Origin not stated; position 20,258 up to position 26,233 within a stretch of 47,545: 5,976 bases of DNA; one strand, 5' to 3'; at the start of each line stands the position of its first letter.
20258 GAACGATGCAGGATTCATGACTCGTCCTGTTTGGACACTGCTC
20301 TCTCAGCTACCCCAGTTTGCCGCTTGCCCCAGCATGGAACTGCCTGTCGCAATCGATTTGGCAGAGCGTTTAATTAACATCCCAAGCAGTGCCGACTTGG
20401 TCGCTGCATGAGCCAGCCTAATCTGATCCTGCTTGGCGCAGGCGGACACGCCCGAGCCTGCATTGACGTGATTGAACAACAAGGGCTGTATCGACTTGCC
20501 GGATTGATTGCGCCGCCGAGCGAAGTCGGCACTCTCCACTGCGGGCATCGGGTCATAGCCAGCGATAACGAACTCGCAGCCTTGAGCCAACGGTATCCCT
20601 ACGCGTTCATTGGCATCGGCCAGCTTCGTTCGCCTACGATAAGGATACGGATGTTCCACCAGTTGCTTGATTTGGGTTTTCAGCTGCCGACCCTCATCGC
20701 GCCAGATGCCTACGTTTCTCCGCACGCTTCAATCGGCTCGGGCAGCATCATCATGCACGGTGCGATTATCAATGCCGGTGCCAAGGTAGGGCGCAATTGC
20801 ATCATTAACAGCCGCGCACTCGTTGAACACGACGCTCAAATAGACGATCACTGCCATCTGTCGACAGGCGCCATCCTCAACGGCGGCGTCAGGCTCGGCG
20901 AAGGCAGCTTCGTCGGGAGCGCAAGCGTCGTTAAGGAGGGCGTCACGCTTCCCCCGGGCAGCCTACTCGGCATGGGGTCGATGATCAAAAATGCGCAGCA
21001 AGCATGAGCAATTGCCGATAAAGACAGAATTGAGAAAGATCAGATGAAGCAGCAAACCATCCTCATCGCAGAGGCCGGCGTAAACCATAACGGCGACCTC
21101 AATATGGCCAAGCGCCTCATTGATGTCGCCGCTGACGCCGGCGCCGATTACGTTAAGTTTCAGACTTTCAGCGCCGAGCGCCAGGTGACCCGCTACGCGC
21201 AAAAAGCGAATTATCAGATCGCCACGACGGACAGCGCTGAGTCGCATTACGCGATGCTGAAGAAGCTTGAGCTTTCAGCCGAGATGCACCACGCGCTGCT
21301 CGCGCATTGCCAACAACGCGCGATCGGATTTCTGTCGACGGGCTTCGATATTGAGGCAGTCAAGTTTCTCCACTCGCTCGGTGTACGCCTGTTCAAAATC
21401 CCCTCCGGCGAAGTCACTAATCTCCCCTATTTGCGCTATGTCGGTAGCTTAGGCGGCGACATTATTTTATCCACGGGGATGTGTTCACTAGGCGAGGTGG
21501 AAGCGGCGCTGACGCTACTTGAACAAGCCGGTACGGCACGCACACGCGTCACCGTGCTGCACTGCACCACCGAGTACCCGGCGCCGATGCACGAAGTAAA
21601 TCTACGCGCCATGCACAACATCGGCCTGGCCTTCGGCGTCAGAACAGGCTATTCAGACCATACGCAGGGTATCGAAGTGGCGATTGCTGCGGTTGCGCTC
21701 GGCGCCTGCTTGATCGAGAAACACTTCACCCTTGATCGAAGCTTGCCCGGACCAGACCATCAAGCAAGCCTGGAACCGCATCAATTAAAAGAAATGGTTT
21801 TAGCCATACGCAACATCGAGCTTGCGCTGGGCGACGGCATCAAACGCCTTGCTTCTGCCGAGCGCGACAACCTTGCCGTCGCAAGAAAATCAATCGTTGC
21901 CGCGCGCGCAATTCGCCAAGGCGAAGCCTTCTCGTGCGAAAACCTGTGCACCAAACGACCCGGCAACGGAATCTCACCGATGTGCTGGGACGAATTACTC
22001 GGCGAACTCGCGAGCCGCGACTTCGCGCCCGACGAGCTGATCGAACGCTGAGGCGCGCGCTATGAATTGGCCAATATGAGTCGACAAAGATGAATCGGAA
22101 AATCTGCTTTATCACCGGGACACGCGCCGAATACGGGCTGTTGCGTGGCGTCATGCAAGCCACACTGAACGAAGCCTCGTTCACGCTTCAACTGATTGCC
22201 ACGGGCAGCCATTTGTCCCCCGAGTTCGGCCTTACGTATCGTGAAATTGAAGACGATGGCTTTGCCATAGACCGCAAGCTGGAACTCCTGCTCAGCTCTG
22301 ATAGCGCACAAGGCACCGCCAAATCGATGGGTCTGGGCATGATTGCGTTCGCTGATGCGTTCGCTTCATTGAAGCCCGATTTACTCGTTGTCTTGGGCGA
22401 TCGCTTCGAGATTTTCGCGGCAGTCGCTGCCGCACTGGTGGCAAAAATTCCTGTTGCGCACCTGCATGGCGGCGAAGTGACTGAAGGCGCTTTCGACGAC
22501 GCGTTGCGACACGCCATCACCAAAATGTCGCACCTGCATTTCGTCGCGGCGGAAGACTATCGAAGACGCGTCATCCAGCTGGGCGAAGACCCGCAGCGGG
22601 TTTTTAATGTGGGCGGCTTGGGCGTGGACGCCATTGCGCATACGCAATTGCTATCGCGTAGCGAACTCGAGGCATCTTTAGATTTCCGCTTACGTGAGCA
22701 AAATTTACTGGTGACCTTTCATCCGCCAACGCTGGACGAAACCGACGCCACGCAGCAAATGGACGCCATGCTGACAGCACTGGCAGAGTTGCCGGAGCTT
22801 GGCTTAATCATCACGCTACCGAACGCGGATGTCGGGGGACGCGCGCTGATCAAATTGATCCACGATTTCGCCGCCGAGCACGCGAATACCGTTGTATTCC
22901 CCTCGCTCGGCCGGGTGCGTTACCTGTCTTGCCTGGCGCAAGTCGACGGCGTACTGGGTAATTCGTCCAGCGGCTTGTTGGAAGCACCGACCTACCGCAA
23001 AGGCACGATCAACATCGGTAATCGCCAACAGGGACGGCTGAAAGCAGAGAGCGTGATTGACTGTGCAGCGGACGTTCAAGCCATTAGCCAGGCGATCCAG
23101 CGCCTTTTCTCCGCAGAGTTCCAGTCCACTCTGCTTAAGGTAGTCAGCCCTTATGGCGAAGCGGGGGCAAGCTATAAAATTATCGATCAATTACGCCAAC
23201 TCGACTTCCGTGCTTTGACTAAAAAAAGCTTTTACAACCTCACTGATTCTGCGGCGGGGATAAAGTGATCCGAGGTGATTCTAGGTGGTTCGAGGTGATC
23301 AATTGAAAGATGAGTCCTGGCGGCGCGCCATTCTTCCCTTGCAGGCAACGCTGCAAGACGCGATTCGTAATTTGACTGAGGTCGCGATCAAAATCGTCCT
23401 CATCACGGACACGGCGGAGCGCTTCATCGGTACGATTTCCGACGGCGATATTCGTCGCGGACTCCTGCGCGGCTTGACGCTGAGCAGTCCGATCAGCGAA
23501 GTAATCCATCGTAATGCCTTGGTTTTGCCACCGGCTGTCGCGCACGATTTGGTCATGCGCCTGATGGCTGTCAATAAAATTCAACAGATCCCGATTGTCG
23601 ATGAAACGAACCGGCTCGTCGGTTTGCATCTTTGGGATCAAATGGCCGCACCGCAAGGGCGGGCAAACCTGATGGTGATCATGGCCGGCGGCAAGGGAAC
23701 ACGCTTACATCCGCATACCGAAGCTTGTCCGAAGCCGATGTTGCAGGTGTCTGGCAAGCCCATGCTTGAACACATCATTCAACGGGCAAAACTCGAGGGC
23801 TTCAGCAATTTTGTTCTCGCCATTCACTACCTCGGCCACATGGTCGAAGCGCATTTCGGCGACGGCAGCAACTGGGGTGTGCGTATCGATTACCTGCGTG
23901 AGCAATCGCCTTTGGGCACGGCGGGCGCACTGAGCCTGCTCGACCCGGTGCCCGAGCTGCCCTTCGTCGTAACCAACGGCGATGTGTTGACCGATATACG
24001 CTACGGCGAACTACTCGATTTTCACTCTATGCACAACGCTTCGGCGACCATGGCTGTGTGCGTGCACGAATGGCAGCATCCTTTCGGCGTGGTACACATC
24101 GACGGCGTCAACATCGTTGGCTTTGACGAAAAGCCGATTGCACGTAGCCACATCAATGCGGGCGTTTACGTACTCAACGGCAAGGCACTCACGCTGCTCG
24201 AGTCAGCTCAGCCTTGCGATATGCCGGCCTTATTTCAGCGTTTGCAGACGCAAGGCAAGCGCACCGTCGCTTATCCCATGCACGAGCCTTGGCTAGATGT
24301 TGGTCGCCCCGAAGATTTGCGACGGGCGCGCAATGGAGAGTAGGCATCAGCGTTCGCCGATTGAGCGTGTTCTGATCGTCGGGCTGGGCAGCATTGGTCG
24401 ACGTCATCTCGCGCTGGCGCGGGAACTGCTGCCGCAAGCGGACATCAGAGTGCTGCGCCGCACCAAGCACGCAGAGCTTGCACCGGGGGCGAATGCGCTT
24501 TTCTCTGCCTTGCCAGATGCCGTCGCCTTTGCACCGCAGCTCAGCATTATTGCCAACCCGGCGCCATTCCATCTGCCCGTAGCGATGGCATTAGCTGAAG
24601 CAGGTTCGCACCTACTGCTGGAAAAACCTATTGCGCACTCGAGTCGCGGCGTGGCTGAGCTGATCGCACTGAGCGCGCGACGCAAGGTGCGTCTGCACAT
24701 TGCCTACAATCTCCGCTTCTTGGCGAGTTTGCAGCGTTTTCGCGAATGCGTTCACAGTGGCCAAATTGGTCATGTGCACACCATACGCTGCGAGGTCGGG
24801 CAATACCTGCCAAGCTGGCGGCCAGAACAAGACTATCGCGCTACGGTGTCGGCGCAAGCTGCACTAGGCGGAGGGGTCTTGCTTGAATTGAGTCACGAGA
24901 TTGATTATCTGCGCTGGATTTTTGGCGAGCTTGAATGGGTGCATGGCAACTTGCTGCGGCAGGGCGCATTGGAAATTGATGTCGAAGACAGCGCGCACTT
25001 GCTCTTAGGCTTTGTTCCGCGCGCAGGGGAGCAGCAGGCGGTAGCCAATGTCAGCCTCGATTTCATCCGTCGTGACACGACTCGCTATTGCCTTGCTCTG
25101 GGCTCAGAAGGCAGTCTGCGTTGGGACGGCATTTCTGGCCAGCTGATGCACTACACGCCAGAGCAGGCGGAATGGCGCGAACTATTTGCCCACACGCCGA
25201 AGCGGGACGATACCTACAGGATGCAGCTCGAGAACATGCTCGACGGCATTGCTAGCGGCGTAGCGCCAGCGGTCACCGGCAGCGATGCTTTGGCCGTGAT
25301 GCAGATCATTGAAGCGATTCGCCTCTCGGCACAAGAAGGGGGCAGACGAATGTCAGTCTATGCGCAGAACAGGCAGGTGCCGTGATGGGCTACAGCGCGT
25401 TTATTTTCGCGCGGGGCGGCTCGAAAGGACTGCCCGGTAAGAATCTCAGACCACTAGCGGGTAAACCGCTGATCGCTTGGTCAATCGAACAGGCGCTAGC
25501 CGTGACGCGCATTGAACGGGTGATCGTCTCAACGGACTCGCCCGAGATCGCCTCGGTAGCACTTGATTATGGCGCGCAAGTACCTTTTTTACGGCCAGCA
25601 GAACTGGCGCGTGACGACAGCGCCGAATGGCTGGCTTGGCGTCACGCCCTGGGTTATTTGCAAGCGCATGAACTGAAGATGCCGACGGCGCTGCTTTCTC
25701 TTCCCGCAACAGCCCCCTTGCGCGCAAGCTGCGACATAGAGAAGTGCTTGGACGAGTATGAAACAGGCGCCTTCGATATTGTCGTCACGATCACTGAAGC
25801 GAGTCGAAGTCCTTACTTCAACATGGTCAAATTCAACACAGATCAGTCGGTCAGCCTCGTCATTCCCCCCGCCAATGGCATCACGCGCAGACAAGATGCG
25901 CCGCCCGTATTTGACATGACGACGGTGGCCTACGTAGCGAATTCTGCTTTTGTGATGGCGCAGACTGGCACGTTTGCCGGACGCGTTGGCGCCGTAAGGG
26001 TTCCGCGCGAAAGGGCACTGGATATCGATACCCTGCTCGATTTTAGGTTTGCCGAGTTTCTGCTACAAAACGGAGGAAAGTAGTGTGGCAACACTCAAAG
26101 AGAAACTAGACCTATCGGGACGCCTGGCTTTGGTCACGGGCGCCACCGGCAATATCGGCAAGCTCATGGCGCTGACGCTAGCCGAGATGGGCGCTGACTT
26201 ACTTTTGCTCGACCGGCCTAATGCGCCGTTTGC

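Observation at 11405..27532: Two complete but divergent NulO synthase / 2-epimerase / CMP-activation triads in one operon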

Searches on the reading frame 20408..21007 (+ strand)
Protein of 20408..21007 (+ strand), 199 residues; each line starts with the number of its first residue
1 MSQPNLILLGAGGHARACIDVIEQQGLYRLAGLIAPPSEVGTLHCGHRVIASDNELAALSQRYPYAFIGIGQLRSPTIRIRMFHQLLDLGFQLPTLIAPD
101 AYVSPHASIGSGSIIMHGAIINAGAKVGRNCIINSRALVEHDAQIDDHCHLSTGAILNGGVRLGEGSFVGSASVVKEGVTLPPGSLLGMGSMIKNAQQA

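Call 4: search_protein_families(library=ncbifam, proteins=[window:20408-21007:+])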
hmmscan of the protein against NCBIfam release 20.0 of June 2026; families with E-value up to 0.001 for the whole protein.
window:20408-21007:+ (199 aa): 26 families (the best 25 are shown)
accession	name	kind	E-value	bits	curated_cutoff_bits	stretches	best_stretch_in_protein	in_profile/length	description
TIGR03570.1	NeuD_NnaD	subfamily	2.6e-56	190.4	160.8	1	5-193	1-186/202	NeuD/PglB/VioB family sugar acetyltransferase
TIGR03532.1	DapD_Ac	equivalog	2.9e-14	53.2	231.75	1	93-194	85-194/231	2,3,4,5-tetrahydropyridine-2,6-dicarboxylate N-acetyltransferase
NF002060.0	PRK00892.1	subfamily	6.7e-14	51.8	207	1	94-174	101-181/345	UDP-3-O-(3-hydroxymyristoyl)glucosamine N-acyltransferase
NF003657.0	PRK05289.1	equivalog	3.6e-12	45.9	226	2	125-194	107-176/264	acyl-ACP--UDP-N-acetylglucosamine O-acyltransferase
TIGR01853.1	lipid_A_lpxD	equivalog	5.6e-12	45.2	242.5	1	96-157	112-173/325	UDP-3-O-(3-hydroxymyristoyl)glucosamine N-acyltransferase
NF008808.1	PRK11830.1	equivalog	9.7e-12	44.9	204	1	97-195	75-180/243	2,3,4,5-tetrahydropyridine-2,6-dicarboxylate N-succinyltransferase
NF010935.0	PRK14355.1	equivalog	3.7e-09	35.7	718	1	25-181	196-341/459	bifunctional UDP-N-acetylglucosamine diphosphorylase/glucosamine-1-phosphate N-acetyltransferase GlmU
TIGR01852.1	lipid_A_lpxA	equivalog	1.6e-08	34.1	231.05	1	125-194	102-171/254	acyl-ACP--UDP-N-acetylglucosamine O-acyltransferase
TIGR02287.1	PaaY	equivalog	3.4e-07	30.1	319.6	1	97-195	29-121/192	phenylacetic acid degradation protein PaaY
NF050158.1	CarbAnhydGPos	equivalog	4.6e-07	29.7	250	1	139-191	84-135/172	gamma carbonic anhydrase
NF052502.1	man1P_GTase_Rv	exception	7.6e-07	28.3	440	1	95-187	247-342/352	mannose-1-phosphate guanylyltransferase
NF053794.1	beta_CO2some_M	equivalog_domain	1.3e-06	27.9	550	1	127-199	94-164/320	beta-carboxysome scaffolding protein CcmM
TIGR00965.1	dapD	equivalog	1.8e-06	27.6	375.4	1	99-196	105-209/271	2,3,4,5-tetrahydropyridine-2,6-dicarboxylate N-succinyltransferase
NF010150.1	PRK13627.1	equivalog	2.6e-06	27.3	305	1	96-196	30-124/196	carnitine operon protein CaiE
NF010934.1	PRK14354.1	equivalog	1e-05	24.2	450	1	79-178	237-331/447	bifunctional UDP-N-acetylglucosamine diphosphorylase/glucosamine-1-phosphate N-acetyltransferase GlmU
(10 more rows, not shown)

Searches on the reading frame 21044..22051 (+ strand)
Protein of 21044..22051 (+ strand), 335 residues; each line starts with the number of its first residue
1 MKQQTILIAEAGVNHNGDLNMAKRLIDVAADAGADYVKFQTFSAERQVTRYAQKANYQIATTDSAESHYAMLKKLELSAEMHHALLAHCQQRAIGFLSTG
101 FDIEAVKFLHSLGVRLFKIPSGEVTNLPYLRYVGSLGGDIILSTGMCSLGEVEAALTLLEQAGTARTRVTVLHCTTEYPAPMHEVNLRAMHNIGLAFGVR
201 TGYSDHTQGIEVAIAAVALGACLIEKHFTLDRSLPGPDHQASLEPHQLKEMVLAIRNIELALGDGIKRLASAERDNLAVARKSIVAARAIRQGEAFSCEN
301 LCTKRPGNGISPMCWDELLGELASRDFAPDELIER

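Call 4: search_protein_families(library=ncbifam, proteins=[window:21044-22051:+])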
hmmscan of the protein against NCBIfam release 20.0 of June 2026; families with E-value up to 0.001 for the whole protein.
window:21044-22051:+ (335 aa): 2 families
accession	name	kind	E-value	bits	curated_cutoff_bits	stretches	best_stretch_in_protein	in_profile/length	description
TIGR03569.1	NeuB_NnaB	equivalog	1.1e-146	488.1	399.65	1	6-333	2-329/329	N-acetylneuraminate synthase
TIGR03586.1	PseI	equivalog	2.4e-82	276.8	340.25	1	5-327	2-321/327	pseudaminic acid synthase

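Call 11: search_solved_structures(query=window:21044-22051:+, max_evalue=0.00001)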
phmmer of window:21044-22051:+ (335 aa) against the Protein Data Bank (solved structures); distinct sequences matched with E-value up to 0.00001: 8.
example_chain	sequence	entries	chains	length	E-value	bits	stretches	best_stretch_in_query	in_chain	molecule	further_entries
1vli_A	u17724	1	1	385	7.2e-56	192.9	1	6-328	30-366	Spore coat polysaccharide biosynthesis protein spsE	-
1xuu_A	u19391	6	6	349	4e-50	174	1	4-324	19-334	polysialic acid capsule biosynthesis protein SiaC | N-acetylneuraminate synthase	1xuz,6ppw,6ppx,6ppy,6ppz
2wqp_A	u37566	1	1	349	7.6e-50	173.1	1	4-324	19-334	POLYSIALIC ACID CAPSULE BIOSYNTHESIS PROTEIN SIAC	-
4ipj_A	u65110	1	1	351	1.1e-49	172.6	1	4-324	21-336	Polysialic acid capsule biosynthesis protein SiaC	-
4ipi_A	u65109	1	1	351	2.8e-49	171.2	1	4-324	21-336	Polysialic acid capsule biosynthesis protein SiaC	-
8h2c_A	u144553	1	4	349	1.8e-44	155.4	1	4-328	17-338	Pseudaminic acid synthase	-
6ncs_A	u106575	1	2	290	6.7e-44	153.6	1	5-277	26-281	N-acetylneuraminic acid (Sialic acid) synthetase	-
3g8r_A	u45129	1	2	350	3.3e-21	79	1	73-305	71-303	Probable spore coat polysaccharide biosynthesis protein E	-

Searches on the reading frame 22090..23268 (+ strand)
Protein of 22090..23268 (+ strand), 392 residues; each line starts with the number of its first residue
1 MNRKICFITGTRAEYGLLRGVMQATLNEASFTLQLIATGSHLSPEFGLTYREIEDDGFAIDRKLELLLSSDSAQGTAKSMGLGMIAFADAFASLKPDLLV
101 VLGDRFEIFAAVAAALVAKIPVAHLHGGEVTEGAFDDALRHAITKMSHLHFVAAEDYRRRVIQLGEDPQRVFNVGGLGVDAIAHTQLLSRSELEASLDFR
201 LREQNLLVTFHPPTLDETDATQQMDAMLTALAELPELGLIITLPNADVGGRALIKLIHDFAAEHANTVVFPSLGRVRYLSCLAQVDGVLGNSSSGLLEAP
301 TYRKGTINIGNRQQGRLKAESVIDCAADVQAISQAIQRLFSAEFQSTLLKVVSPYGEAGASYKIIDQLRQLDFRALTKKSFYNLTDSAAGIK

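Call 4: search_protein_families(library=ncbifam, proteins=[window:22090-23268:+])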
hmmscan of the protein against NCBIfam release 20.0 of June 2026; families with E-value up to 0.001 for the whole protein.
window:22090-23268:+ (392 aa): 2 families
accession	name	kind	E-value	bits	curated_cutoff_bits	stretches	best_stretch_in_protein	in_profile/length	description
TIGR03568.1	NeuC_NnaA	equivalog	3.7e-141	470.2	235.9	1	3-368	1-365/365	UDP-N-acetylglucosamine 2-epimerase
TIGR00236.1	wecB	equivalog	2.9e-22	79.3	210.15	1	4-370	2-364/366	non-hydrolyzing UDP-N-acetylglucosamine 2-epimerase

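Call 13: search_solved_structures(query=window:22090-23268:+, max_evalue=0.00001)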
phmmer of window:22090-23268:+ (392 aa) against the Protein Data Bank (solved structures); distinct sequences matched with E-value up to 0.00001: 16.
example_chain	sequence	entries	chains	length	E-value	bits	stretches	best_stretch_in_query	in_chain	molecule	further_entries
5zlr_A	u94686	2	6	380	1.1e-102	347.2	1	3-384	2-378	GDP/UDP-N,N'-diacetylbacillosamine 2-epimerase (Hydrolyzing)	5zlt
5xvs_A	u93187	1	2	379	1.6e-102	346.6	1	3-384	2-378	GDP/UDP-N,N'-diacetylbacillosamine 2-epimerase (Hydrolyzing)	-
4zht_A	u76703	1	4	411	9.7e-48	166.4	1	4-381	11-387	Bifunctional UDP-N-acetylglucosamine 2-epimerase/N-acetylmannosamine kinase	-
3dzc_A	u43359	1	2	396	1.7e-09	40.6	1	3-367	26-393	UDP-N-acetylglucosamine 2-epimerase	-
6vlb_A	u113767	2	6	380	3.3e-09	39.7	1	86-368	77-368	UDP-N-acetylglucosamine 2-epimerase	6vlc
7vyy_A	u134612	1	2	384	3.2e-07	33.2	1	87-313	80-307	Putative UDP-N-acetylglucosamine 2-epimerase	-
7vz6_A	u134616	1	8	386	3.2e-07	33.1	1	87-313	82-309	Putative UDP-N-acetylglucosamine 2-epimerase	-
7vza_A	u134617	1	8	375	3.3e-07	33.1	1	87-313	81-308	Putative UDP-N-acetylglucosamine 2-epimerase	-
4fkz_A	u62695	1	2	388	3.3e-07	33.1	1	74-368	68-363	UDP-N-acetylglucosamine 2-epimerase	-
1o6c_A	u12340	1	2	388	3.4e-07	33.1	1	74-368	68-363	UDP-N-acetylglucosamine 2-epimerase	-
5enz_A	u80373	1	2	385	6.1e-07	32.2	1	74-370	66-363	UDP-GlcNAc 2-epimerase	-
1vgv_A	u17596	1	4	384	8.6e-07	31.7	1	90-369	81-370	UDP-N-acetylglucosamine 2-epimerase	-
8ahe_A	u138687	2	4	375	8.6e-07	31.7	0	89-367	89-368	UDP-N-acetylglucosamine 2-epimerase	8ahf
3beo_A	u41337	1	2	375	8.6e-07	31.7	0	89-367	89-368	UDP-N-acetylglucosamine 2-epimerase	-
1f6d_A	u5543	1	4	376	8.9e-07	31.7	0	91-369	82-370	UDP-N-ACETYLGLUCOSAMINE 2-EPIMERASE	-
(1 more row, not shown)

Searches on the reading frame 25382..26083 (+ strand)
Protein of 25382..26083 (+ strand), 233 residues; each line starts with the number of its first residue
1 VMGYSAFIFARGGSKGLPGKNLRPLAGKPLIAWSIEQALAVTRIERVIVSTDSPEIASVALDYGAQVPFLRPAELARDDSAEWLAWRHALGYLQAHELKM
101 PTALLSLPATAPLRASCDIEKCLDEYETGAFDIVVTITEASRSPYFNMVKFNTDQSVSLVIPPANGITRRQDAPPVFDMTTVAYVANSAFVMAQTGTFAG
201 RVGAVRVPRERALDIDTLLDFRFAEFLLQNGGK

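Call 4: search_protein_families(library=ncbifam, proteins=[window:25382-26083:+])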
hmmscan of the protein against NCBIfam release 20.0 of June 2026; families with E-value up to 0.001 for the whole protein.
window:25382-26083:+ (233 aa): 6 families
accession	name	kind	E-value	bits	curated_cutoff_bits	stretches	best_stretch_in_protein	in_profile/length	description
TIGR03584.1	PseF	equivalog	6.2e-41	140.5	205.7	1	6-228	2-220/222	pseudaminic acid cytidylyltransferase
NF003950.0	PRK05450.1-3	subfamily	1.2e-10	41.1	234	1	6-67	5-66/248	3-deoxy-manno-octulosonate cytidylyltransferase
NF003952.0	PRK05450.1-5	subfamily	3.6e-10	39.4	193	1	6-67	5-66/250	3-deoxy-manno-octulosonate cytidylyltransferase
NF009905.0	PRK13368.1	subfamily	4e-10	39.4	255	1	4-67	3-66/243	3-deoxy-manno-octulosonate cytidylyltransferase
NF003948.0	PRK05450.1-1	equivalog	3.8e-07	29.6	281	1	7-71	9-72/248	3-deoxy-manno-octulosonate cytidylyltransferase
TIGR00466.1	kdsB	equivalog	2e-06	27.4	155.2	1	3-68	2-66/241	3-deoxy-manno-octulosonate cytidylyltransferase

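Call 38: search_solved_structures(query=window:25382-26083:+, max_evalue=0.00001)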
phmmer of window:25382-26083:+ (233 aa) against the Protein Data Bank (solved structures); distinct sequences matched with E-value up to 0.00001: 11.
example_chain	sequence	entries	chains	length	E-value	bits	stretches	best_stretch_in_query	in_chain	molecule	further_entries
9ftb_A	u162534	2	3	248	6.9e-30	107.4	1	6-227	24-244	NeuA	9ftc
6ifd_A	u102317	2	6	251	1.7e-27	99.6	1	4-226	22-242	CMP-N-acetylneuraminate Synthetase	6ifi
1eyr_A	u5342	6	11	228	5.1e-19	71.9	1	6-229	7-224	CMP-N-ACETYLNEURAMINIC ACID SYNTHETASE | N-acylneuraminate cytidylyltransferase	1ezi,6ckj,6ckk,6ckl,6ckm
1qwj_A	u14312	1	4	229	3.5e-18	69.2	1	5-226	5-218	cytidine monophospho-N-acetylneuraminic acid synthetase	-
9t4z_A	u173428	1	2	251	9.4e-12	48.1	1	6-97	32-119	PpNeuA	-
3jtj_A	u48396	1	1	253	2.7e-07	33.6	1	2-71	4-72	3-deoxy-manno-octulosonate cytidylyltransferase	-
1vh3_A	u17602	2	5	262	4.6e-07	32.8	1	2-68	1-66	3-deoxy-manno-octulosonate cytidylyltransferase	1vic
3duv_A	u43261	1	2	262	4.7e-07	32.8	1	2-68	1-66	3-deoxy-manno-octulosonate cytidylyltransferase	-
3oam_A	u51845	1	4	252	1.4e-06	31.2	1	2-76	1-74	3-deoxy-manno-octulosonate cytidylyltransferase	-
1gq9_A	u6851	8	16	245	6.4e-06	29.1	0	8-70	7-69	3-DEOXY-MANNO-OCTULOSONATE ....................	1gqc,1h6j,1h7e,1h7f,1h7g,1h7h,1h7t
3tqd_A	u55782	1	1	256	7.7e-06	28.8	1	3-68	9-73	3-deoxy-manno-octulosonate cytidylyltransferase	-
